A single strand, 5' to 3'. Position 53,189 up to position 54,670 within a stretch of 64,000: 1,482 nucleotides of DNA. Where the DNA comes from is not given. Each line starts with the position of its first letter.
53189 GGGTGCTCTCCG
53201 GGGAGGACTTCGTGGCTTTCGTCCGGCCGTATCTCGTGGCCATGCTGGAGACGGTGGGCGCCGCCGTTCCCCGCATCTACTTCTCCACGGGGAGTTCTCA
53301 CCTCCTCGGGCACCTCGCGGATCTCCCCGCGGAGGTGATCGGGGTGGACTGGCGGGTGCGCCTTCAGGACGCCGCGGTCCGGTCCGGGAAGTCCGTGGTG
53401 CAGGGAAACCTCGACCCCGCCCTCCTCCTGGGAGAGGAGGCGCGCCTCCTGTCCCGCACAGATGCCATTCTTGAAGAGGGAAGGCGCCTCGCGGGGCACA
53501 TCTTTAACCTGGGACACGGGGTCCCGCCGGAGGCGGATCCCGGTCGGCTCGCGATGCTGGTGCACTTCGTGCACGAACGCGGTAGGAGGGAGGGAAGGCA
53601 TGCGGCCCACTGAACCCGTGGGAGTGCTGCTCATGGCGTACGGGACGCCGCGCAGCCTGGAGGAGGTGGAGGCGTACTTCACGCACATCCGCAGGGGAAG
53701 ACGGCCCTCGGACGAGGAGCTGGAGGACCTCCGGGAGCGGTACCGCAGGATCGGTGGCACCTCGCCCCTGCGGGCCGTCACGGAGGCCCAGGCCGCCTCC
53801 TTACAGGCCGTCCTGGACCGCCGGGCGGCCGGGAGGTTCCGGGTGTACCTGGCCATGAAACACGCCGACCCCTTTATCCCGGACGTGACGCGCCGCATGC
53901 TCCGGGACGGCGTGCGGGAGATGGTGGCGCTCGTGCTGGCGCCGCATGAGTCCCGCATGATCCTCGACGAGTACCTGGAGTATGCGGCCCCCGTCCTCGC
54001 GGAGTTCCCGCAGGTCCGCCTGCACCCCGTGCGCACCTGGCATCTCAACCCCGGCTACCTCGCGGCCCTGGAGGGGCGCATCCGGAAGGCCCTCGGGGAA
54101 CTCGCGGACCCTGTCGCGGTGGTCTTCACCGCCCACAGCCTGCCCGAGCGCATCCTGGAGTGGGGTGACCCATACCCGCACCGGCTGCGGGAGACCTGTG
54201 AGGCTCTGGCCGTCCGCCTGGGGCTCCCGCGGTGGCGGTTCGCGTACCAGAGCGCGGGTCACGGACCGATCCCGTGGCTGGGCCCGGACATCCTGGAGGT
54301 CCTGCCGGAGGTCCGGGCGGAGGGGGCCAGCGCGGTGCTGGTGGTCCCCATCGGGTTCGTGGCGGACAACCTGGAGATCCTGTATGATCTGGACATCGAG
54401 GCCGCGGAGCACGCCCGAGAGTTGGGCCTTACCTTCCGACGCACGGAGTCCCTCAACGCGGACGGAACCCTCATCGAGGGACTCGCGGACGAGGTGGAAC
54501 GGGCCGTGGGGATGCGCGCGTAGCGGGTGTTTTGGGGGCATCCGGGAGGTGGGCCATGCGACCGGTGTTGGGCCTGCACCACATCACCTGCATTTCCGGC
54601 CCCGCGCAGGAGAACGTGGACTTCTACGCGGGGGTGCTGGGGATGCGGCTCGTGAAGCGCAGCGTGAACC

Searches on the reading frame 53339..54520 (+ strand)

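Call 61: search_protein_families(library=pfam, proteins=[window:53339-54520:+], max_evalue=0.00001)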
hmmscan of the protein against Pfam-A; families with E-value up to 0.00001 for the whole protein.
window:53339-54520:+ (394 aa): 1 family
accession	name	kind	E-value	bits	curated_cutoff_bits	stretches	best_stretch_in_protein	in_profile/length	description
PF00762.24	Ferrochelatase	-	8.9e-80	268.5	27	1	94-388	2-315/317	Ferrochelatase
